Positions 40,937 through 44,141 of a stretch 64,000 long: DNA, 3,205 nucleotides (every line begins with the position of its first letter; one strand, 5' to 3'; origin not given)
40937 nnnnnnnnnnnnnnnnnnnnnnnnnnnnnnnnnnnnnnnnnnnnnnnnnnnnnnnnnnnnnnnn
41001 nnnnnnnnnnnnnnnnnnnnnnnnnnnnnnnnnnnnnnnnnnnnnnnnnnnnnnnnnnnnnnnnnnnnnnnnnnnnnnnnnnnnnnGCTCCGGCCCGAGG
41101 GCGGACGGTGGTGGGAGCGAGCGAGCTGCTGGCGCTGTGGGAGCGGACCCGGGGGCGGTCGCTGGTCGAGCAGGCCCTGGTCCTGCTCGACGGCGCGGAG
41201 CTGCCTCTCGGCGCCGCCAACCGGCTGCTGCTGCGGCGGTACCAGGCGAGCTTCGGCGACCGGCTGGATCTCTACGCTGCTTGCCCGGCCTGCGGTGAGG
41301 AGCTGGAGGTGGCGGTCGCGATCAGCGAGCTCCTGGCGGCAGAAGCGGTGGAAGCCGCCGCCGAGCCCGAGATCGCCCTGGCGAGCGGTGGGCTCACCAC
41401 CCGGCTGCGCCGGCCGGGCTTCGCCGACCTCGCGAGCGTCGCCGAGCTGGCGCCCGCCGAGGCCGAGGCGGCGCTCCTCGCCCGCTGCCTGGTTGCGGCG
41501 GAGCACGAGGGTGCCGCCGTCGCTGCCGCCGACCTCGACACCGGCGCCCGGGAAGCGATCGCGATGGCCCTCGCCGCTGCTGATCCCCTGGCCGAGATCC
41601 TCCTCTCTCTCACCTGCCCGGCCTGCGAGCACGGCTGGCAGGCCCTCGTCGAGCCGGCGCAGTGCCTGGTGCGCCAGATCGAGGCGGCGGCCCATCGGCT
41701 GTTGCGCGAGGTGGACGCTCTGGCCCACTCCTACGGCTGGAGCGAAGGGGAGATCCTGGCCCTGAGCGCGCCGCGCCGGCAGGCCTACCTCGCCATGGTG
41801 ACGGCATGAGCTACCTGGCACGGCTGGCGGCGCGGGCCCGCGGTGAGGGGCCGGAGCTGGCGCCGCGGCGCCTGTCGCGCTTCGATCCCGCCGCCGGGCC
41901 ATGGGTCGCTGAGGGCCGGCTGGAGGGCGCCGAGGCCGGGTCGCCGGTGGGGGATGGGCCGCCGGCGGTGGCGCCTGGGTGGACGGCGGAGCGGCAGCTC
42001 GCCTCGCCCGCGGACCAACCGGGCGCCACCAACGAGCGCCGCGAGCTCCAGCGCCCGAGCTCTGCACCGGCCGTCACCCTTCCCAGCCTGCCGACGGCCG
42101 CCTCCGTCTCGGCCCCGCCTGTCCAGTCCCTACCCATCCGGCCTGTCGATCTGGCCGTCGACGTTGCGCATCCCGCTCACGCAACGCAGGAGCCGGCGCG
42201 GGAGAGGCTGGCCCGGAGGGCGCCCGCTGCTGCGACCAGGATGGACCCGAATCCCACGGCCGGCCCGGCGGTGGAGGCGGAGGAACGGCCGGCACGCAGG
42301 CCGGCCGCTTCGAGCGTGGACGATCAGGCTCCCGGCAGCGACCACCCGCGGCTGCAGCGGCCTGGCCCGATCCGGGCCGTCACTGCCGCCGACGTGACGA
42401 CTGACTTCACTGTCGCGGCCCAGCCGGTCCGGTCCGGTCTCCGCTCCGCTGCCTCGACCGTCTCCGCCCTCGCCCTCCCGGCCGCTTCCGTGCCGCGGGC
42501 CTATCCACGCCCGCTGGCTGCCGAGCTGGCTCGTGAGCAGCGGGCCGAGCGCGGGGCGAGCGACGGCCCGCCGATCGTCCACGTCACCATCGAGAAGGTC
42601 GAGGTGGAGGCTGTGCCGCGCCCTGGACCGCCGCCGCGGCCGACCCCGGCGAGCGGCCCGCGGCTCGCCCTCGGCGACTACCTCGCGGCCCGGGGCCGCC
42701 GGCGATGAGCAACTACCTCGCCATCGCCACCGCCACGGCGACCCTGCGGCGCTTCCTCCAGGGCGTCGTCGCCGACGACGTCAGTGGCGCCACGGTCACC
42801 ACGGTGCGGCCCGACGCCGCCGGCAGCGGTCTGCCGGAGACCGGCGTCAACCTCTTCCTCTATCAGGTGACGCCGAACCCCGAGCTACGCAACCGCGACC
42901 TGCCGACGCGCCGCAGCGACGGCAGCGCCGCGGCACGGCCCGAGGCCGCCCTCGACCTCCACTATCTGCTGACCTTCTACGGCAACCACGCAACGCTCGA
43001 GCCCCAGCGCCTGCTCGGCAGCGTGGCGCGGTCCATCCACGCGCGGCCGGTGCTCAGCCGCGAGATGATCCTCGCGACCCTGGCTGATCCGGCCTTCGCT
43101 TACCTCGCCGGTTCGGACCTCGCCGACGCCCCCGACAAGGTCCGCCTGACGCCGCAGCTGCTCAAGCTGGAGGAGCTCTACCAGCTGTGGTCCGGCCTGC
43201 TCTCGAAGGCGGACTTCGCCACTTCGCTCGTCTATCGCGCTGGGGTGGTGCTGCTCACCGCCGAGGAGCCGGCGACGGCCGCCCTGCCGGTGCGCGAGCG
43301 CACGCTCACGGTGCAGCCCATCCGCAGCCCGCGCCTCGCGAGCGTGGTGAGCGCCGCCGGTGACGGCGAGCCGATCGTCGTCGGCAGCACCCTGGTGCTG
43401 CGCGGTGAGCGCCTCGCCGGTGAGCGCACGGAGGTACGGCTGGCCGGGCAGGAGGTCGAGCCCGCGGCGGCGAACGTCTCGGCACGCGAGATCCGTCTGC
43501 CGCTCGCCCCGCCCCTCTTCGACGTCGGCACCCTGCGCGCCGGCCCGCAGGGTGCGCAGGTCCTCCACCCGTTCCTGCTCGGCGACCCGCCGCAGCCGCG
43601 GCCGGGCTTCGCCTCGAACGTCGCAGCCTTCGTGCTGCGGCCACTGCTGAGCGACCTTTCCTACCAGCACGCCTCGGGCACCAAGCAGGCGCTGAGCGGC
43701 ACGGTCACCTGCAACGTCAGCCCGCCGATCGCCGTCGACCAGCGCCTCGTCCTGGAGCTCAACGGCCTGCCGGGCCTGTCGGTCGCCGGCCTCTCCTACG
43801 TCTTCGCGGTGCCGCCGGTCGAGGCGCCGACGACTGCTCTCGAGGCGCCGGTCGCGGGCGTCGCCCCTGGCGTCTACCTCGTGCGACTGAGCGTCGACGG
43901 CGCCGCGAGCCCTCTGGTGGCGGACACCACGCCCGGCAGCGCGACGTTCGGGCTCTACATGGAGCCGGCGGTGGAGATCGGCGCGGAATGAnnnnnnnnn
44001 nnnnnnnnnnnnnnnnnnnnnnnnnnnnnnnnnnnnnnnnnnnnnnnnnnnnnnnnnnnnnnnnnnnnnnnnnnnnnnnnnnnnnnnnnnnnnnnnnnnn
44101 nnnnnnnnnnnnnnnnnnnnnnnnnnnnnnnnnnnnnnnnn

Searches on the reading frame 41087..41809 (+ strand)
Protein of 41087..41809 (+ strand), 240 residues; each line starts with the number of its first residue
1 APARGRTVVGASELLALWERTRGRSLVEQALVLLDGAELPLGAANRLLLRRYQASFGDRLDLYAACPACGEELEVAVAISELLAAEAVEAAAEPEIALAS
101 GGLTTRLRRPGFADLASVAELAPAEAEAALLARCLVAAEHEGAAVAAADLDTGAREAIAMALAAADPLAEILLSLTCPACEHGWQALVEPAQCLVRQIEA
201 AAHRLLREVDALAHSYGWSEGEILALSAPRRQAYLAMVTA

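Call 59: search_protein_families(library=pfam, proteins=[window:41087-41809:+], max_evalue=0.0001)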
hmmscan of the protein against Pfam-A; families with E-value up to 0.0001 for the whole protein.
window:41087-41809:+ (240 aa): 1 family
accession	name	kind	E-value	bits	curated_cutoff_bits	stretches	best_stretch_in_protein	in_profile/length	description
PF12322.14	T4_baseplate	-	8.3e-09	35.9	24.5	1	38-166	59-189/219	T4 bacteriophage base plate protein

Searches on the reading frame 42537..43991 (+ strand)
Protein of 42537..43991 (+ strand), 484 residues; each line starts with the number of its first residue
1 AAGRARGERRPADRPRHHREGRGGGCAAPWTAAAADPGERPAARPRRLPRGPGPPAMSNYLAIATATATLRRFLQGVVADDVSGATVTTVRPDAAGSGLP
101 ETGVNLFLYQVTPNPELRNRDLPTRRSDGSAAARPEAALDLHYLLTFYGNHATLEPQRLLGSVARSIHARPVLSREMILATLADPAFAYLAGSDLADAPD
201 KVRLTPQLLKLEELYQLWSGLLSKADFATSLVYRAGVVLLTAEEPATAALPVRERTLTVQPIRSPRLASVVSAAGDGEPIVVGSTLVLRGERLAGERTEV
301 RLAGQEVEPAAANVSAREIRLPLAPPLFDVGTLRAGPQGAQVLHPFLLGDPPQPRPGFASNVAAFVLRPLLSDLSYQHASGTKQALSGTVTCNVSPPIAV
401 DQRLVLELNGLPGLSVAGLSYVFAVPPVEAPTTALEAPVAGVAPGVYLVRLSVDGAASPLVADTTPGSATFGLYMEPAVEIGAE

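Call 59: search_protein_families(library=pfam, proteins=[window:42537-43991:+], max_evalue=0.0001)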
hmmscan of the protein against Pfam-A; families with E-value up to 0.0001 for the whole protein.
window:42537-43991:+ (484 aa): 1 family
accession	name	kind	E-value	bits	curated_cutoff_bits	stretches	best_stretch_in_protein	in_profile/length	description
PF14065.11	Pvc16_N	-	9.2e-41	140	27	1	67-254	3-180/180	Pvc16 N-terminal domain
